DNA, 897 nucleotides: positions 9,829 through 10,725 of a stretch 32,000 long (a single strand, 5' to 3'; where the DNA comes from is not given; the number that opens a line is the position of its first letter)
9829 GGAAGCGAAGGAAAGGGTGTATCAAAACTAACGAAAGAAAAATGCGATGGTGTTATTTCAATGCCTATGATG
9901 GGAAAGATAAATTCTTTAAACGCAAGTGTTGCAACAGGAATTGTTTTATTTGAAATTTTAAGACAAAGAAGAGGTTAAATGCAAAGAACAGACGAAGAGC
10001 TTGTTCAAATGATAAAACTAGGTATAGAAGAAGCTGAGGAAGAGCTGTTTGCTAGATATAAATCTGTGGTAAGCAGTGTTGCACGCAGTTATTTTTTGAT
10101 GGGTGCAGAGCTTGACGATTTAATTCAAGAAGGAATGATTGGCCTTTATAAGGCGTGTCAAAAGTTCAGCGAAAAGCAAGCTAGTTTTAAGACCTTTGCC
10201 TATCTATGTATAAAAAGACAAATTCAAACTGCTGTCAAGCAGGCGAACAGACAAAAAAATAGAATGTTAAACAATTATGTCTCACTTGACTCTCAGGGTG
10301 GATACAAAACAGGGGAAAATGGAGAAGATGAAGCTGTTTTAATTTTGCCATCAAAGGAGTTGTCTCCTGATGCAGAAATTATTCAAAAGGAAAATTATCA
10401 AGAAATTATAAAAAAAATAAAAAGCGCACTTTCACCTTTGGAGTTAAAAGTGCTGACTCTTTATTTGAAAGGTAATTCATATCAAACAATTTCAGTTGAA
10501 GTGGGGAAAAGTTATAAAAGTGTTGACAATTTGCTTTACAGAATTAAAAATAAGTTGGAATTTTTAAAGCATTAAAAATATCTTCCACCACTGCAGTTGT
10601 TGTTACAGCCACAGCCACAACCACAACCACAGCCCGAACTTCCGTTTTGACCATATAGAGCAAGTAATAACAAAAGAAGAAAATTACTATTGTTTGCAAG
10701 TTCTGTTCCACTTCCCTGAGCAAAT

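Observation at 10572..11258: Divergent pair: ArsR/SmtB regulator and a 65-aa peptide ending in (Gly-Cys)5-NNN-C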

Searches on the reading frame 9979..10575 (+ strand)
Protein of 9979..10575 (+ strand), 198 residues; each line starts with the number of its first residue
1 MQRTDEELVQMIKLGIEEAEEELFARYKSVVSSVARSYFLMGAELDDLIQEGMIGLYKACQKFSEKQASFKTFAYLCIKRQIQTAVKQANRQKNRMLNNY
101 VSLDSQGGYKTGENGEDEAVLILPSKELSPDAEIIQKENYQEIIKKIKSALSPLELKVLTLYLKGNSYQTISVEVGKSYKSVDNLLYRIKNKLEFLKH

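Call 59: search_protein_families(library=pfam, proteins=[window:9979-10575:+], max_evalue=0.00001)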
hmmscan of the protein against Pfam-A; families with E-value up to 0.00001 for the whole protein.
window:9979-10575:+ (198 aa): 2 families
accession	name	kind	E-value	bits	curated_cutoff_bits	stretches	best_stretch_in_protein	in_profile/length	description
PF04542.20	Sigma70_r2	-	1.4e-16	60.5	24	1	23-91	1-70/71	Sigma-70 region 2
PF08281.18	Sigma70_r4_2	-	1.8e-06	28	25.7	1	144-193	4-54/54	Sigma-70, region 4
